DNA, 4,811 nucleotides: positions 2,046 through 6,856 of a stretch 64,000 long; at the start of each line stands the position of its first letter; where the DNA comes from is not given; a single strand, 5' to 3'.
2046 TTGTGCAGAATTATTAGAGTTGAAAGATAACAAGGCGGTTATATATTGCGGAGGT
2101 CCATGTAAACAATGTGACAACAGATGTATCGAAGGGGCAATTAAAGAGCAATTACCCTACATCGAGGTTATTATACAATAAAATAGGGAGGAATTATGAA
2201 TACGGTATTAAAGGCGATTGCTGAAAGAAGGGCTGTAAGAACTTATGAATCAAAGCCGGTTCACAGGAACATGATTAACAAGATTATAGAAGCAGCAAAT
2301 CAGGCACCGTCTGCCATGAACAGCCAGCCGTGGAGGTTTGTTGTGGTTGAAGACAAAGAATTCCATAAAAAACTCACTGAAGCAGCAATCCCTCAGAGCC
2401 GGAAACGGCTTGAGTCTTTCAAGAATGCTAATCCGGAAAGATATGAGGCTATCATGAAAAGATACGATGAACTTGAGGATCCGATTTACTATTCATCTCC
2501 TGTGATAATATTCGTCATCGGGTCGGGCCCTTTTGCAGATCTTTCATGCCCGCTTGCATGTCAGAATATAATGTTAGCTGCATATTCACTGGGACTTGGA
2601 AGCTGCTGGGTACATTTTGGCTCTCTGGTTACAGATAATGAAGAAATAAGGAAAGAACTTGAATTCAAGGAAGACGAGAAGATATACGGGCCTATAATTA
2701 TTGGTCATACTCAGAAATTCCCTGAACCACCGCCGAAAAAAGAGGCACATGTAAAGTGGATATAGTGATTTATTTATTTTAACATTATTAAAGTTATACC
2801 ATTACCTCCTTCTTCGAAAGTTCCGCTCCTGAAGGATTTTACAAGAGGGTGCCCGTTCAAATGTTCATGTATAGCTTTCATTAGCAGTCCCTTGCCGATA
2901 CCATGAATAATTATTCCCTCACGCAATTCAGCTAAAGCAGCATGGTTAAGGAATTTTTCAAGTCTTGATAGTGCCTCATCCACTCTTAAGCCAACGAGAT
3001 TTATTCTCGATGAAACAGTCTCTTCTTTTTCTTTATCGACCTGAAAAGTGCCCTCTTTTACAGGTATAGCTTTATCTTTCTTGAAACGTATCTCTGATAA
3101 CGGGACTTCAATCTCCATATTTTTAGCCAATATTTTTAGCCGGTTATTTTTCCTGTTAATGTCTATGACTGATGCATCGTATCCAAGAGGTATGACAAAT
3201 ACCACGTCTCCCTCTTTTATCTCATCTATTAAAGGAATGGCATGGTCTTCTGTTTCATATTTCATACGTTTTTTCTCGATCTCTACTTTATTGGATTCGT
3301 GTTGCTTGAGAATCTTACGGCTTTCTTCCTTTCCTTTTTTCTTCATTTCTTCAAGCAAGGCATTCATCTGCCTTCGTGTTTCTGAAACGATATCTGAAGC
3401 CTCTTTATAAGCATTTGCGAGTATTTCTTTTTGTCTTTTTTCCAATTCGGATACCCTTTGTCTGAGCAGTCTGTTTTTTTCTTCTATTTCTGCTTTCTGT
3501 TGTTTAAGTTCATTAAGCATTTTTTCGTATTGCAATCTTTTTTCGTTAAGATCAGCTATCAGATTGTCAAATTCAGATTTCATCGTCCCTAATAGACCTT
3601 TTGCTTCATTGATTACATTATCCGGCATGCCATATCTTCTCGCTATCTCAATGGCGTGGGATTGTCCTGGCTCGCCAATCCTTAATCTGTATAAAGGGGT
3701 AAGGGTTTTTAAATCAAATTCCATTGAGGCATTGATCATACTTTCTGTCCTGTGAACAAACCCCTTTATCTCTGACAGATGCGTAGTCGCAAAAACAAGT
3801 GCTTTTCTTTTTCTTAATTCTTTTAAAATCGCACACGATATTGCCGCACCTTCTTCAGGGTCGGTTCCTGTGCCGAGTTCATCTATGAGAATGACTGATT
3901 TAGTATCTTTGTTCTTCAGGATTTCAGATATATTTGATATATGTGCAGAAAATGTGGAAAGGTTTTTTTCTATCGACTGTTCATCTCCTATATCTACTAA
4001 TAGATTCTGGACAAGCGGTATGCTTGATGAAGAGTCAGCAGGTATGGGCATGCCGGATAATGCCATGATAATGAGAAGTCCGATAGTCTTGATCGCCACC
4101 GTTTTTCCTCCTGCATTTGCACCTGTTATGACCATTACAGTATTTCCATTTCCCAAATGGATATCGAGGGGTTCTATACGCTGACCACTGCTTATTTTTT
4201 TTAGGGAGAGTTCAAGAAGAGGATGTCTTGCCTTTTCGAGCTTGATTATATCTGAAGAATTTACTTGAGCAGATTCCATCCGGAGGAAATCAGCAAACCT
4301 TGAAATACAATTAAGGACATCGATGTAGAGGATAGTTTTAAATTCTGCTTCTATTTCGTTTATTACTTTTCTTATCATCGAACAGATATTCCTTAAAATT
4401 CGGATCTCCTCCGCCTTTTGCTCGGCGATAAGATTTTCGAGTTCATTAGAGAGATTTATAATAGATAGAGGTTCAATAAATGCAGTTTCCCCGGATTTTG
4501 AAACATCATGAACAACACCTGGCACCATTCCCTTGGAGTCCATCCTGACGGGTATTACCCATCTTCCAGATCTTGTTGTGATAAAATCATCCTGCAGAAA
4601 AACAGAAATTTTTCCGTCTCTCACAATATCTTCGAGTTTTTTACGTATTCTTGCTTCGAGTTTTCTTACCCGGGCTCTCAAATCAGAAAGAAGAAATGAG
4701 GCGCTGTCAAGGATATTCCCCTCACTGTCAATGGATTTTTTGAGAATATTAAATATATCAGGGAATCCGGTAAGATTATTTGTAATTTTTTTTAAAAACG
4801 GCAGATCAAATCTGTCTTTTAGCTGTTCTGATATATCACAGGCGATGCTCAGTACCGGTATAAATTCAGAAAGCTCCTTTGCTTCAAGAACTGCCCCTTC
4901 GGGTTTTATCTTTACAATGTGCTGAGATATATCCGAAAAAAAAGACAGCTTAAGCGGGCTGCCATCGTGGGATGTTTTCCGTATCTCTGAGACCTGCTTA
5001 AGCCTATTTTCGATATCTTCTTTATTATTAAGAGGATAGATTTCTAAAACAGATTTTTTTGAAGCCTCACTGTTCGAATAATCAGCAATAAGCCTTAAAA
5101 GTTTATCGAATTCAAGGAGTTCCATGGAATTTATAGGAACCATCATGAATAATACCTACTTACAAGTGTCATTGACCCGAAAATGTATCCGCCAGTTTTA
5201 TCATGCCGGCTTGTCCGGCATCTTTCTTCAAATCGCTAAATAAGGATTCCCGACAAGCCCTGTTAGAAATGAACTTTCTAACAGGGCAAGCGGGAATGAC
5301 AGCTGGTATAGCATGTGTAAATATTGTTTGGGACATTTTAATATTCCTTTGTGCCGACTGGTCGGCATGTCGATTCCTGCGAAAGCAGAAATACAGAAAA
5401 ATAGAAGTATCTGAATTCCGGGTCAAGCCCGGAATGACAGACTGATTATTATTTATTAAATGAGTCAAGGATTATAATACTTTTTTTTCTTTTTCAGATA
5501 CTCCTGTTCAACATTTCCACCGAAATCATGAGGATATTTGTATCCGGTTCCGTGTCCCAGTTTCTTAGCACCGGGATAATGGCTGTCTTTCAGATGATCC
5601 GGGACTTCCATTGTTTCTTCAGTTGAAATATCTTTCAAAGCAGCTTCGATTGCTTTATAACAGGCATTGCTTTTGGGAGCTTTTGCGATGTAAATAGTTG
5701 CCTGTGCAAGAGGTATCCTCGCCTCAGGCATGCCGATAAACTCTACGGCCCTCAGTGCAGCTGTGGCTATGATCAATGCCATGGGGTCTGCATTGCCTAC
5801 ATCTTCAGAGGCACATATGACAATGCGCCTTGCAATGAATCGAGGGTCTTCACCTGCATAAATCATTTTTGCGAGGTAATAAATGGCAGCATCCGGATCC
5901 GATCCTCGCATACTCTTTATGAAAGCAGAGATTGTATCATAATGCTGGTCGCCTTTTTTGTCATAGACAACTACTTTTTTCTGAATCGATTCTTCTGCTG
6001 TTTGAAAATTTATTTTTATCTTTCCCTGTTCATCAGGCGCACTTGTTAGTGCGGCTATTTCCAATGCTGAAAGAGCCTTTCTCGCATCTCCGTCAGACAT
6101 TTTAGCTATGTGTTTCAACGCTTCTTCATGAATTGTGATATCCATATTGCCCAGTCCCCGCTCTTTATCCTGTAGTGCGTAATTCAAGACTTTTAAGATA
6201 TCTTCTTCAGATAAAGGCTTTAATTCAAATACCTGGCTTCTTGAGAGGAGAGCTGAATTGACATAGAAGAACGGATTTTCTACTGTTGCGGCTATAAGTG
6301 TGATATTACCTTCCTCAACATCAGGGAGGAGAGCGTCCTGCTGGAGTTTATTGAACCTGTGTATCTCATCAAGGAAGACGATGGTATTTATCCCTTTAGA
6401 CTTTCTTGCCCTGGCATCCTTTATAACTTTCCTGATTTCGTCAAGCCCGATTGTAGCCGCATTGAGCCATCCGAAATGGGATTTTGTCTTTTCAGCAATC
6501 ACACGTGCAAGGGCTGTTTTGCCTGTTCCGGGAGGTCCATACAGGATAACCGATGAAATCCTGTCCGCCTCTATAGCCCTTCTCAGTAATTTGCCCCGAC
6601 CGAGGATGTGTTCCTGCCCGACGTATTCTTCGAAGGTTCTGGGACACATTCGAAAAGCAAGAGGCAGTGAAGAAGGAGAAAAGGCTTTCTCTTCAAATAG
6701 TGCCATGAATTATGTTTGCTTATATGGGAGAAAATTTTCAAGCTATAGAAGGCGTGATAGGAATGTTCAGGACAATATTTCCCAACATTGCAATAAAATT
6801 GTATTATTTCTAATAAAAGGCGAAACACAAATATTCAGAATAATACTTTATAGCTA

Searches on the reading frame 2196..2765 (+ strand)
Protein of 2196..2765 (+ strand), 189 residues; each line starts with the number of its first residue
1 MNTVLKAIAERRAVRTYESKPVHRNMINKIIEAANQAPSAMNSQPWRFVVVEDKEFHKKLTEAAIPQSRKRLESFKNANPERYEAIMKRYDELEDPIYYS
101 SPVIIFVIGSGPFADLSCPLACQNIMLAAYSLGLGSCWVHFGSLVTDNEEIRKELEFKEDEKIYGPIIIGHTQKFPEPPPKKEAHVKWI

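Call 35: search_protein_families(library=pfam, proteins=[window:2196-2765:+])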
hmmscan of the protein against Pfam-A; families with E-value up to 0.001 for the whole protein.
window:2196-2765:+ (189 aa): 2 families
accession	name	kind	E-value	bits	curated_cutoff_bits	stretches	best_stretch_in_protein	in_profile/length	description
PF00881.29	Nitroreductase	-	9.2e-33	114.2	23.5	1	8-171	1-167/167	Nitroreductase family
PF14512.11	TM1586_NiRdase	-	2.7e-16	60.3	27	1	25-59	158-192/215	Putative TM nitroreductase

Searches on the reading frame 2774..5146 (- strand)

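Call 35: search_protein_families(library=pfam, proteins=[window:2774-5146:-])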
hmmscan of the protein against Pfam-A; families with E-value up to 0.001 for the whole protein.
window:2774-5146:- (790 aa): 2 families
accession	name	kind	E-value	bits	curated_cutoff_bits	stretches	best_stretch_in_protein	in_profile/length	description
PF00488.27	MutS_V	-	4.8e-35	121.7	30.2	1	338-521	1-186/188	MutS domain V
PF01713.27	Smr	-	5e-21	75.1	25.7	1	715-790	1-77/77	Smr domain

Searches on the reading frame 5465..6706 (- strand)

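Call 35: search_protein_families(library=pfam, proteins=[window:5465-6706:-])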
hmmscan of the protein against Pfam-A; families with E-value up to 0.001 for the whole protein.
window:5465-6706:- (413 aa): 18 families
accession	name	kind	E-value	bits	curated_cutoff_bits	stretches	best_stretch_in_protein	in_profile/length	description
PF12002.13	MgsA_C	-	4.4e-64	215.8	27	1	268-413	1-150/167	MgsA AAA+ ATPase C terminal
PF16193.11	AAA_assoc_2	-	3.8e-30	104.4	34.3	1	187-267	2-81/81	AAA C-terminal domain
PF00004.35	AAA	-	3.4e-16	60.3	21.2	1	53-160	1-126/131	ATPase family associated with various cellular activities (AAA)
PF05496.18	RuvB_N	-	2.9e-13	50.3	27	1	21-138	2-116/159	Holliday junction DNA helicase RuvB P-loop domain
PF07728.20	AAA_5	-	1.5e-07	32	22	1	53-138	2-98/139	AAA domain (dynein-related subfamily)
PF13191.12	AAA_16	-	3.7e-07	31.2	32.6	1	41-80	12-55/167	AAA ATPase domain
PF13173.12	AAA_14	-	7.8e-06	26.4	27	1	53-167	5-125/129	AAA domain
PF01078.27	Mg_chelatase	-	1.2e-05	25.3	20.3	0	52-71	24-43/207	Magnesium chelatase, subunit ChlI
PF21960.2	RCF1-5-like_lid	-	2e-05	24.9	27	1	190-220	12-43/43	RCF1/5-like, AAA+ ATPase lid domain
PF07726.17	AAA_3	-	3.3e-05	24.2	27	1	53-147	2-105/131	ATPase family associated with various cellular activities (AAA)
PF00158.32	Sigma54_activat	-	4.4e-05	23.7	20.2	0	47-76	21-48/168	Sigma-54 interaction domain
PF20720.3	nSTAND3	-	6.8e-05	23.1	27.2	1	51-115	18-74/155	Novel STAND NTPase 3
PF13177.12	DNA_pol3_delta2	-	0.00019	21.9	27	0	84-165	79-160/161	DNA polymerase III, delta subunit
PF06068.19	TIP49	-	0.00025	20.8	23.8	1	26-94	24-96/347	TIP49 P-loop domain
PF01637.24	ATPase_2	-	0.00028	21.2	33.2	0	42-76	12-46/225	ATPase domain predominantly from Archaea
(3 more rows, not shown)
